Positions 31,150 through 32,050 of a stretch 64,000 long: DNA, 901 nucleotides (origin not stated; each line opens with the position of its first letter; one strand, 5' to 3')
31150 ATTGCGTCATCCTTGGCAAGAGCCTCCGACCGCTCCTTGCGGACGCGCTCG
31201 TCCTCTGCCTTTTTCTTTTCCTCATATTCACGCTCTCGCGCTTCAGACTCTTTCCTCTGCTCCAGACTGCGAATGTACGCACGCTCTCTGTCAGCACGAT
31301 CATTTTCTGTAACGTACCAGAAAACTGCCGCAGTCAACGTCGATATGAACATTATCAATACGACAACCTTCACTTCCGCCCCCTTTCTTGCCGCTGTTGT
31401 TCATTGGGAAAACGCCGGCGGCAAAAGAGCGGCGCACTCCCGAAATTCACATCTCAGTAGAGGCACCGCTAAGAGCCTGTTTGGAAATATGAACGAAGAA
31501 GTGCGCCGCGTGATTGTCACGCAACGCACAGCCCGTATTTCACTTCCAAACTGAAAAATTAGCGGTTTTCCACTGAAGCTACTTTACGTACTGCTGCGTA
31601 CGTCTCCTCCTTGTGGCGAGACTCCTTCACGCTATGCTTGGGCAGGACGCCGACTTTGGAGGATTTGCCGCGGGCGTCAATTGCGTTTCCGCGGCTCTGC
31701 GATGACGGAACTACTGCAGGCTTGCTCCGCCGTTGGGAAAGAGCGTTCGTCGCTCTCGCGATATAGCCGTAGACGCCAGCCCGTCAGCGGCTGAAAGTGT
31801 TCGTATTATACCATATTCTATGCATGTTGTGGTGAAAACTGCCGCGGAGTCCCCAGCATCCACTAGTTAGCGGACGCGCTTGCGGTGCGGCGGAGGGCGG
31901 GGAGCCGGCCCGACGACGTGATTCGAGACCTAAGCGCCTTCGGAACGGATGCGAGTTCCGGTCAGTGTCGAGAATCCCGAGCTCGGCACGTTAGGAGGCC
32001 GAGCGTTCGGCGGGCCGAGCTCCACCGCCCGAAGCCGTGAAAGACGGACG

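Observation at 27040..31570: Low-GC three-gene island: coiled-coil anchor + PDZ-less trypsin protease + double zinc-finger membrane protein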

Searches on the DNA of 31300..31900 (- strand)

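Call 87: search_rna_families(source=window, start=31300, end=31900, threshold=evalue, max_evalue=10)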
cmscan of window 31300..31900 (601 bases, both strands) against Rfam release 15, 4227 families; matches with E-value up to 10: 2.
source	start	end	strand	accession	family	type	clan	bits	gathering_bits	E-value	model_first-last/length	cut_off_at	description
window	31377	31434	+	RF03763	mir-2568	Gene; miRNA;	-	18.9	90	0.35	16-72/88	no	mir-2568 microRNA precursor family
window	31785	31845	-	RF00189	SNORD95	Gene; snRNA; snoRNA; CD-box;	-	13.3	55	7.3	1-68/68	no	Small nucleolar RNA SNORD95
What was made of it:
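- On Any Rfam family: At E up to 10 there were only two chance-level hits (call 87).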

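Call 91: build_rna_model(alignment_id=A6, structure=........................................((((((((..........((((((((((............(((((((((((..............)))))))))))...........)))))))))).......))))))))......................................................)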
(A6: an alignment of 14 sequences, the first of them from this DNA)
Model R1 built from alignment A6 (14 sequences, 206 columns); structure: as given.
model positions 191; base pairs 29; branch points 0; effective number of sequences 4.76; information 0.59 bits per position. Calibrated on 0.2 Mb of random sequence (short: E-values are rough).
structure used (alignment columns):
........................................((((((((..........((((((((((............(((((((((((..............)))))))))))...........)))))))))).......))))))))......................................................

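Call 94: search_with_rna_model(model_id=R1, sources=[window, L001, L005, L008, L010, L011, L012, L014, L016, L017, L019, L020, L021, L022, L023, L024, L025, L026, L027, L028, L029, L030, L031, L032, L033, L034, L037, L038, L039], max_evalue=1)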
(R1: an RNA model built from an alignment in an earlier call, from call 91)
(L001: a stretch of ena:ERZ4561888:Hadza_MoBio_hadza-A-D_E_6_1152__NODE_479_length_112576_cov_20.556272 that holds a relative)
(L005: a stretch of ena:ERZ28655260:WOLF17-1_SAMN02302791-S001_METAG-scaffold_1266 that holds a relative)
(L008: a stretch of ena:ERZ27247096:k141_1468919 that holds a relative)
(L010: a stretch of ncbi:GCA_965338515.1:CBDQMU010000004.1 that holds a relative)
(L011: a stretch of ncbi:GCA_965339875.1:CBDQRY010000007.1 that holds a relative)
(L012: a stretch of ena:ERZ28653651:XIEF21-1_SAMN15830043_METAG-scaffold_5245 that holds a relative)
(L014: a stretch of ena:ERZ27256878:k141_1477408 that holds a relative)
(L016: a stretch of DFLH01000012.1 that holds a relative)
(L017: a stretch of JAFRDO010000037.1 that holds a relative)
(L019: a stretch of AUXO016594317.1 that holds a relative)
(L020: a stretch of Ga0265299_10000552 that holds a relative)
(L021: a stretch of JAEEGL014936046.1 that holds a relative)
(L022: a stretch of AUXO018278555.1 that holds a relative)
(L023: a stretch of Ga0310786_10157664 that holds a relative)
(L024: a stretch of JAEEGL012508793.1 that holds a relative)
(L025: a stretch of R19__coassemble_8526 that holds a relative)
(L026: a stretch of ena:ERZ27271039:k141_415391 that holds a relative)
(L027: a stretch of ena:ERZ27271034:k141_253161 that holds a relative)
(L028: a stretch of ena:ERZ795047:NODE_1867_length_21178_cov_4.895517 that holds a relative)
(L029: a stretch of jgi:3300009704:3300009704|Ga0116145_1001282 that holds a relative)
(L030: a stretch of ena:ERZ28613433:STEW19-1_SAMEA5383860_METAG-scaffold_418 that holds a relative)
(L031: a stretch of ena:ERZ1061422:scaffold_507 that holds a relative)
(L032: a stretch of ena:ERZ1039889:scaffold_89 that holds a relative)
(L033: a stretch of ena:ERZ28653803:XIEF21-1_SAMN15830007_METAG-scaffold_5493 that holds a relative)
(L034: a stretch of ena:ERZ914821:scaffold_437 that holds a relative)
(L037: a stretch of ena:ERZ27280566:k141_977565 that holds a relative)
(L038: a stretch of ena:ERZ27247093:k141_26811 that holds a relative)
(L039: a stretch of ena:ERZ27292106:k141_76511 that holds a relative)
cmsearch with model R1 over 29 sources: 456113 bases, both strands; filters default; matches with E-value up to 1: 31.
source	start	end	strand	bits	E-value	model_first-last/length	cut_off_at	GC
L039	377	567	+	196.7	1.1e-46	1-191/191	no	0.5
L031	10259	10449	+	196.2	1.5e-46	1-191/191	no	0.52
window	31412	31603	-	187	2.8e-44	1-191/191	no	0.51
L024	2295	2483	+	186.6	3.6e-44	1-191/191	no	0.5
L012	7918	8112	+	184.1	1.5e-43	1-191/191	no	0.49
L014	3324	3518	+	184.1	1.5e-43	1-191/191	no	0.49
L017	7752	7948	+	183.9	1.7e-43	1-191/191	no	0.51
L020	9758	9950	+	170.9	2.9e-40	1-191/191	no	0.51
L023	805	999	+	167.5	2e-39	1-191/191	no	0.49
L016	7767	7952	+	164.9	8.7e-39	1-191/191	no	0.52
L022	83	268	+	164.9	8.7e-39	1-191/191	no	0.52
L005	7536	7725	+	154.1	4.2e-36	1-191/191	no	0.52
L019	459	645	+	148.2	1.2e-34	1-191/191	no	0.51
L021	250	437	+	137.6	5.1e-32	1-191/191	no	0.52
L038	754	934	+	131.9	1.3e-30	1-191/191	no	0.52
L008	2377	2549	+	97.4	4.7e-22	1-191/191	no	0.5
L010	4129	4310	+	78.4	2.4e-17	1-191/191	no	0.43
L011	8577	8758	+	78.4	2.4e-17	1-191/191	no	0.43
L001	8583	8782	+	78.3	2.6e-17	1-191/191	no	0.61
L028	7003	7177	+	72.8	5.9e-16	1-191/191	no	0.56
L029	7003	7177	+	72.8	5.9e-16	1-191/191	no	0.56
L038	784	882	-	28.3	6.5e-05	39-138/191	no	0.49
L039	414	514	-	25.7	0.00028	39-138/191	no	0.52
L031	10284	10396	-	25.3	0.00035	39-150/191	no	0.49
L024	2318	2431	-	19.7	0.0086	39-150/191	no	0.46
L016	7834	7863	-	17.9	0.024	75-104/191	no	0.73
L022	150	179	-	17.9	0.024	75-104/191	no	0.73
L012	8015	8141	-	17.1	0.038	39-174/191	no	0.54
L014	3421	3547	-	17.1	0.038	39-174/191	no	0.54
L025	1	36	+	14.3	0.19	156-191/191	5'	0.53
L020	5508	5621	+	13.6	0.29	1-191/191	no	0.53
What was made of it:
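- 31412..31603 (-): Conserved structured 5' leader RNA (core motif) with three nested helices and an overlapping terminator. Covariance model R1 hit, 187 bits (call 94).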

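Call 95: search_with_rna_model(model_id=R1, sources=[window, L001, L005, L008, L010, L012, L016, L017, L019, L020, L021, L023, L024, L028, L031, L038, L039], max_evalue=1e-10, make_alignment=true, show_alignments=0)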
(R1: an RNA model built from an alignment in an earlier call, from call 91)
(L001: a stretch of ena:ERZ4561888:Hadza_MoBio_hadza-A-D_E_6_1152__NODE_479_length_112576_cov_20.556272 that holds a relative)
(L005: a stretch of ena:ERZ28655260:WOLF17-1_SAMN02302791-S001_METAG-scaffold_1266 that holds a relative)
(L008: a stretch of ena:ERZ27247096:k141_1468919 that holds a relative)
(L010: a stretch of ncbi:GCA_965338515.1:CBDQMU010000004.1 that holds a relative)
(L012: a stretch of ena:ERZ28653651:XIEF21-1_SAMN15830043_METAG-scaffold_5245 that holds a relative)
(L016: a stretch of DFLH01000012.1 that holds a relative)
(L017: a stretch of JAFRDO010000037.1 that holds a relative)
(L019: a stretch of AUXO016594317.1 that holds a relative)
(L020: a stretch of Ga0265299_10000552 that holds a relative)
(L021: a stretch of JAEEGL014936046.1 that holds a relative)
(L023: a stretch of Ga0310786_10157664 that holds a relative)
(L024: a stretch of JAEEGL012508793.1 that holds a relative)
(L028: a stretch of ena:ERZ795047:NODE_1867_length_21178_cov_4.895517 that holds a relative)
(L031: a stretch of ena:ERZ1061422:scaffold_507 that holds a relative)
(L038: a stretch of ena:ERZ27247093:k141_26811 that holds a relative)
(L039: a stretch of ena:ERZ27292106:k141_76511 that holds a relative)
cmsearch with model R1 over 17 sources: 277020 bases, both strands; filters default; matches with E-value up to 1e-10: 17.
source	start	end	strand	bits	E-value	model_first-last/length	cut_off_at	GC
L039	377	567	+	196.7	6.9e-47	1-191/191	no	0.5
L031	10259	10449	+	196.2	9.3e-47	1-191/191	no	0.52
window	31412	31603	-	187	1.7e-44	1-191/191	no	0.51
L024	2295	2483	+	186.6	2.2e-44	1-191/191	no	0.5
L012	7918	8112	+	184.1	9e-44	1-191/191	no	0.49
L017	7752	7948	+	183.9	1e-43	1-191/191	no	0.51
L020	9758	9950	+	170.9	1.8e-40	1-191/191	no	0.51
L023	805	999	+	167.5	1.2e-39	1-191/191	no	0.49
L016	7767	7952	+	164.9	5.3e-39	1-191/191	no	0.52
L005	7536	7725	+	154.1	2.6e-36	1-191/191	no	0.52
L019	459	645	+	148.2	7.3e-35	1-191/191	no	0.51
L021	250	437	+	137.6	3.1e-32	1-191/191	no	0.52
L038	754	934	+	131.9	8.1e-31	1-191/191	no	0.52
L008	2377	2549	+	97.4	2.8e-22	1-191/191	no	0.5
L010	4129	4310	+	78.4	1.5e-17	1-191/191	no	0.43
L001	8583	8782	+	78.3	1.6e-17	1-191/191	no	0.61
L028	7003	7177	+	72.8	3.6e-16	1-191/191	no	0.56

Alignment A7: 17 matches aligned to the model, 205 columns, each read 5' to 3' on its own strand. Consensus structure (alignment columns), stored with it:
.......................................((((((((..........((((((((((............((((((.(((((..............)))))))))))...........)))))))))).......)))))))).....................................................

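Call 118: search_with_rna_model(model_id=R1, sources=[L040, L041, L042, L026], max_evalue=1, filters=off)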
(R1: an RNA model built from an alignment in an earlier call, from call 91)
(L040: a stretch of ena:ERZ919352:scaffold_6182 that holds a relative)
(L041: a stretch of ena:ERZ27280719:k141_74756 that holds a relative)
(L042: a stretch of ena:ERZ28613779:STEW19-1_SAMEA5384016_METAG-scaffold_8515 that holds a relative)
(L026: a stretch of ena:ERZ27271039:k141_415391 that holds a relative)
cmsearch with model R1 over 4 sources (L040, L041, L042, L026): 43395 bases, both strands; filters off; matches with E-value up to 1: 17.
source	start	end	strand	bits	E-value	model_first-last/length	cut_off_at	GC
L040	2346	2532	+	156.5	1e-37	1-191/191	no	0.52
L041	2191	2377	+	156.5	1e-37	1-191/191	no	0.52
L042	170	356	+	156.5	1e-37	1-191/191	no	0.52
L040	2384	2478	-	28.8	4.6e-06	40-137/191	no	0.54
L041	2229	2323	-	28.8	4.6e-06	40-137/191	no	0.54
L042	208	302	-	28.8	4.6e-06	40-137/191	no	0.54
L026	8620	8703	-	8.9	0.39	1-191/191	no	0.63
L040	1835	1930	+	8.2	0.58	1-191/191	no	0.47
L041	1680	1775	+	8.2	0.58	1-191/191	no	0.47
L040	2833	2905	-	8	0.65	1-191/191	no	0.4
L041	2678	2750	-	8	0.65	1-191/191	no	0.4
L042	657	729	-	8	0.65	1-191/191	no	0.4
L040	7152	7212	+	7.8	0.75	1-191/191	no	0.52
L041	7050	7110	+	7.8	0.75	1-191/191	no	0.52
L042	5131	5191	+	7.8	0.75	1-191/191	no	0.52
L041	6494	6569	-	7.6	0.85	1-191/191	no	0.63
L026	8923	8985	-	7.5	0.86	1-191/191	no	0.7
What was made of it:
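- These include loci fetched after the model was built (calls 94, 118).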
